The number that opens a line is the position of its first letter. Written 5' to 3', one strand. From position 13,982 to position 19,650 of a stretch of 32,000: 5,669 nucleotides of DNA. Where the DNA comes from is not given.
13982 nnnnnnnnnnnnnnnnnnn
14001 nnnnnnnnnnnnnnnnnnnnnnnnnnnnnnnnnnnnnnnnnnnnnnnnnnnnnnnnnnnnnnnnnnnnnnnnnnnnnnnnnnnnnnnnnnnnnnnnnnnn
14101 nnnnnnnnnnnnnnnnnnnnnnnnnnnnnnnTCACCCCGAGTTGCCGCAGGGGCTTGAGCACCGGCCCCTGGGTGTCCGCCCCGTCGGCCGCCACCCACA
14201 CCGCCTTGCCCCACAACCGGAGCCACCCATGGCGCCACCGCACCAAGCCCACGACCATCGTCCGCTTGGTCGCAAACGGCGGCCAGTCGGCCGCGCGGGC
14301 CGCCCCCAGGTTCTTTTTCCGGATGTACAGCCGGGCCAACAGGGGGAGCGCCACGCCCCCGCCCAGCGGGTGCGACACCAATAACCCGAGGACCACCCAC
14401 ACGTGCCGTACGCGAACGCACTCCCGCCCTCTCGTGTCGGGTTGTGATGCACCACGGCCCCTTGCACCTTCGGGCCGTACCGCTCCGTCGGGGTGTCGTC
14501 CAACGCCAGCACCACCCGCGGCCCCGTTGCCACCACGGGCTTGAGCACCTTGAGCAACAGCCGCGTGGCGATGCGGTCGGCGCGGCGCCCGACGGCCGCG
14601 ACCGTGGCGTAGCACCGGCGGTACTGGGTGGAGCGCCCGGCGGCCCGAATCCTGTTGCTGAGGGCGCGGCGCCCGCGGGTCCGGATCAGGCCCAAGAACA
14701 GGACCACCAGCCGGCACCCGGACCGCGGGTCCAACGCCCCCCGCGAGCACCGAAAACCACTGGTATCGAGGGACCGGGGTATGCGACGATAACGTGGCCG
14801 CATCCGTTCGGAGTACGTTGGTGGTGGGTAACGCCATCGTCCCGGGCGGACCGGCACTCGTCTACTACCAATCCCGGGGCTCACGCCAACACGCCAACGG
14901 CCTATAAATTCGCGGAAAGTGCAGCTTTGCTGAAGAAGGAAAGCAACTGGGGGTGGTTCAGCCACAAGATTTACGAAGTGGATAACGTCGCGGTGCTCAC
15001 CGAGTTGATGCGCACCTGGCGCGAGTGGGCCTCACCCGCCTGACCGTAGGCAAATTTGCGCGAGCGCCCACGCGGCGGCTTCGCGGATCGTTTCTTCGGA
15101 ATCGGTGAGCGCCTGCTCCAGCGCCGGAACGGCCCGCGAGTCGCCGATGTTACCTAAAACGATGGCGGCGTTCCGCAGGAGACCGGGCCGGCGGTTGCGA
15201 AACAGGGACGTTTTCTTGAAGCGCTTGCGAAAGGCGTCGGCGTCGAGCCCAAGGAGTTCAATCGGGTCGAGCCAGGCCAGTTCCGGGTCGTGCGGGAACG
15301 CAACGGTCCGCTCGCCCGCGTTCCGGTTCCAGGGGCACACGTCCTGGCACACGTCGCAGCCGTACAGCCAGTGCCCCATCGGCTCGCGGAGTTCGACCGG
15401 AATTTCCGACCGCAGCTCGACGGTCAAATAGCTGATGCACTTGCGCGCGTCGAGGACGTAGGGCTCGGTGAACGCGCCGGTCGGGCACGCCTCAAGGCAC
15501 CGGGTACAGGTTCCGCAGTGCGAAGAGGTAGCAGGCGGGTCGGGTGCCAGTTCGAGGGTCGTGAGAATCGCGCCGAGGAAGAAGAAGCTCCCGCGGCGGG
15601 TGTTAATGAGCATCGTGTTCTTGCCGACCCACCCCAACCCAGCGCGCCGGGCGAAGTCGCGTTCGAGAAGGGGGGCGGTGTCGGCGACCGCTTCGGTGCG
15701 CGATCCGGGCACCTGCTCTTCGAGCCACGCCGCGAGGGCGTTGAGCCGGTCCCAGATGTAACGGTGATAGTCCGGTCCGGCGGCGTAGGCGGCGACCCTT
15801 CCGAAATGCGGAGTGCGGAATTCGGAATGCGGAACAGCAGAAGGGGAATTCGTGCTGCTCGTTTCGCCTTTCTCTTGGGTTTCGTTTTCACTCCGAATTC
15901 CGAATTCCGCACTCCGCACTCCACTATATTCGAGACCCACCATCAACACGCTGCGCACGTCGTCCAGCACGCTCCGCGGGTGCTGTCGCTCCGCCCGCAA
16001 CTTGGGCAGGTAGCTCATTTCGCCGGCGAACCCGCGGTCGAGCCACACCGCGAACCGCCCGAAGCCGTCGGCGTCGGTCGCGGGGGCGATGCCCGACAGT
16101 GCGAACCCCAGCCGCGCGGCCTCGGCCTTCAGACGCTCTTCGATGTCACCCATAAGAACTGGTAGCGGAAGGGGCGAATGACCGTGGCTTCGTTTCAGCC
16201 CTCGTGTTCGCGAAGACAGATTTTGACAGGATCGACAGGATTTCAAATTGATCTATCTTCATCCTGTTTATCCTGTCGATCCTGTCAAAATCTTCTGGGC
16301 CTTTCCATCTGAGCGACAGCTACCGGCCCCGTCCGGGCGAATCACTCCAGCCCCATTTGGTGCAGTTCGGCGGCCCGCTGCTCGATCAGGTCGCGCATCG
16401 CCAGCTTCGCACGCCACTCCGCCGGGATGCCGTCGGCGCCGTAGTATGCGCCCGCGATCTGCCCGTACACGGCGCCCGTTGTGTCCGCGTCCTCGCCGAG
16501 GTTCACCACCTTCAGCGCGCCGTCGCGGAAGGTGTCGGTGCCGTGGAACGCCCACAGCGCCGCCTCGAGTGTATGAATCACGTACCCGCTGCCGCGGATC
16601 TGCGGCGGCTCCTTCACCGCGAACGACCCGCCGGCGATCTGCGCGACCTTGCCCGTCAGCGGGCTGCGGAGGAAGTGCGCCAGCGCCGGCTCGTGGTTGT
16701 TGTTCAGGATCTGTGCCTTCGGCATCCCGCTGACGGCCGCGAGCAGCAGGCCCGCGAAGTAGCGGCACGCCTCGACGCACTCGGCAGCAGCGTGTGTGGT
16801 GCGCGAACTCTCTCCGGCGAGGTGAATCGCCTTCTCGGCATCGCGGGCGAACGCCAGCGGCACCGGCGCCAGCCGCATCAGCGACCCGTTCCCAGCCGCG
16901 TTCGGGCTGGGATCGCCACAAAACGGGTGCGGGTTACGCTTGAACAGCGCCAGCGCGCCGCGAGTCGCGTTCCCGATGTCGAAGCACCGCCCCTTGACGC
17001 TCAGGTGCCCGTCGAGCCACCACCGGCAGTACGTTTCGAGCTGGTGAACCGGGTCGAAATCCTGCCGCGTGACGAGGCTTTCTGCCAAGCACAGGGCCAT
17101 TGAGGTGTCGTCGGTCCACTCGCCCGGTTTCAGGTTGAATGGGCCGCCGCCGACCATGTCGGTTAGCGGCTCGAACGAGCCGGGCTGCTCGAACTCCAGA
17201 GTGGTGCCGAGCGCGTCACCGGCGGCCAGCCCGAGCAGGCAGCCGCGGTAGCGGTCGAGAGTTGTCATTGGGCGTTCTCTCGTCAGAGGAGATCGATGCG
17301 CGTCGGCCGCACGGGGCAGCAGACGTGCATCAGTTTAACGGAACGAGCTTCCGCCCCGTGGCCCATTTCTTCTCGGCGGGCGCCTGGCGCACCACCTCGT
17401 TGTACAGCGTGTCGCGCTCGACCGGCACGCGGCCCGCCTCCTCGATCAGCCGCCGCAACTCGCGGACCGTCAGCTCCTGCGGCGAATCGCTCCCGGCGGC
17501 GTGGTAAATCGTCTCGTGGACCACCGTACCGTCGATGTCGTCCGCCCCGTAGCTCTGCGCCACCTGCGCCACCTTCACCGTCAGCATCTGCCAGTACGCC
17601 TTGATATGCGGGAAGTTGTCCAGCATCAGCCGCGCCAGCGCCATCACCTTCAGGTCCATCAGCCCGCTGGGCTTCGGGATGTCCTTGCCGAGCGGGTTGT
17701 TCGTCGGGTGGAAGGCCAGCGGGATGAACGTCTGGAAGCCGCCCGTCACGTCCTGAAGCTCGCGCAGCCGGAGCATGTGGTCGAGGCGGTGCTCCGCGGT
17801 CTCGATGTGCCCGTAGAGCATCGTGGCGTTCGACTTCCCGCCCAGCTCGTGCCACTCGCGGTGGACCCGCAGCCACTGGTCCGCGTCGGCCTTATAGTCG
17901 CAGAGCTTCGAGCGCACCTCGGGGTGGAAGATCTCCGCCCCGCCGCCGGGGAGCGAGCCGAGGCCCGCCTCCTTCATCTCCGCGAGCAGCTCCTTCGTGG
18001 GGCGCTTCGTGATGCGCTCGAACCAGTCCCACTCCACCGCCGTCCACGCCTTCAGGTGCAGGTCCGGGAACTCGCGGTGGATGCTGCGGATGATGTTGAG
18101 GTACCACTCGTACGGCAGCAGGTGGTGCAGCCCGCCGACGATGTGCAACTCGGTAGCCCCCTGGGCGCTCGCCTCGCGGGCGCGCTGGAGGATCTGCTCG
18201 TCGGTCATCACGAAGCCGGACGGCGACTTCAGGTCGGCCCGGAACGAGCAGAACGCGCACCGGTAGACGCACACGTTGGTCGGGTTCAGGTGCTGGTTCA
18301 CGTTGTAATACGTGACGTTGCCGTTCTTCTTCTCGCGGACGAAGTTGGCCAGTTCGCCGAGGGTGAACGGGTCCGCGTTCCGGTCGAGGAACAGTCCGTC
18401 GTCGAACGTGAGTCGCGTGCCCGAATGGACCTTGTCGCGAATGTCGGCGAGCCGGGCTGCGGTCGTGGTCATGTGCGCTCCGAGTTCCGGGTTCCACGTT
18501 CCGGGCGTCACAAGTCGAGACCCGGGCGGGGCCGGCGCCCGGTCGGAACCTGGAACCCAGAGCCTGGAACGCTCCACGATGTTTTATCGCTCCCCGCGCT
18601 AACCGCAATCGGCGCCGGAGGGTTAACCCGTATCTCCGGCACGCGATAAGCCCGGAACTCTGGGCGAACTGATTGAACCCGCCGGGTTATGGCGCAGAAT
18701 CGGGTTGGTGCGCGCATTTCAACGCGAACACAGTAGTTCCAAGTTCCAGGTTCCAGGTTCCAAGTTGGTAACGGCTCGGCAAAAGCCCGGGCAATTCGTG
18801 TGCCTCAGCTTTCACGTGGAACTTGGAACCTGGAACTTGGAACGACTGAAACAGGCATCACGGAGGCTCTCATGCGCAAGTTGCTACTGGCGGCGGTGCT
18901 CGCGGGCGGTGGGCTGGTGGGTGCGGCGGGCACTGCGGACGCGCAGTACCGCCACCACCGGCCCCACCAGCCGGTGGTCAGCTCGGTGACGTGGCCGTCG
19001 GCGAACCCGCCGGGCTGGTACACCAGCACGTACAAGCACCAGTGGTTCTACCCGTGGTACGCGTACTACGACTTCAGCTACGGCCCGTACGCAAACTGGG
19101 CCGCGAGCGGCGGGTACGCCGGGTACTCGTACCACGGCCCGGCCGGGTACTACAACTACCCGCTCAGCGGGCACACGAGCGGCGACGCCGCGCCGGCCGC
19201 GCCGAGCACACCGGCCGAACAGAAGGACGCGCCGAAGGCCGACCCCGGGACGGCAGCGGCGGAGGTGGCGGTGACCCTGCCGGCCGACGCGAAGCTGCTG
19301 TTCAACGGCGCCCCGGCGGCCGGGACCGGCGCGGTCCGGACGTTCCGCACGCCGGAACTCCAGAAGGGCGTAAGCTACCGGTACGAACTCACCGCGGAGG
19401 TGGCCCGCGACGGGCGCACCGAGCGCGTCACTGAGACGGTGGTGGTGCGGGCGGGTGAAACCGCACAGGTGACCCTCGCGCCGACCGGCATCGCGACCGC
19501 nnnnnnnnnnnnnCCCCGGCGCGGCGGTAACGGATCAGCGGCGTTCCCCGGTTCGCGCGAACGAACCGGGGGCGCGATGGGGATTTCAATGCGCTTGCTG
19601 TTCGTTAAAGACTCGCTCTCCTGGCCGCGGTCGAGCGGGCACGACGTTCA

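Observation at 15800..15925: Perfect 22-bp-stem hairpin element embedded in frame within queG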

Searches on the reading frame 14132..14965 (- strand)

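Call 69: search_protein_families(library=pfam, max_evalue=0.00001, proteins=[window:14132-14965:-])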
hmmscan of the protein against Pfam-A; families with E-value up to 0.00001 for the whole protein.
window:14132-14965:- (277 aa): 1 family
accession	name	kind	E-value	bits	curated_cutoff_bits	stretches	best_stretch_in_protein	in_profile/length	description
PF13546.12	DDE_5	-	2.6e-06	27.6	27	1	86-169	15-96/272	DDE superfamily endonuclease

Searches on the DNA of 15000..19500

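Call 53: search_rna_families(source=window, start=15000, end=19500, threshold=evalue, max_evalue=1)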
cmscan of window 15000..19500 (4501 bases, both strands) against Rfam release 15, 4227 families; matches with E-value up to 1: 2.
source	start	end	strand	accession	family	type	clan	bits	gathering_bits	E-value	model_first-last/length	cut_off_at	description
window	18744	18839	+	RF02268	MtlS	Gene; sRNA;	-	22.7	80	0.58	1-121/121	no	MtlS RNA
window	15804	15922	+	RF04164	MIR1507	Gene; miRNA;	-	21.3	73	0.23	1-107/107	no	MIR1507 microRNA precursor family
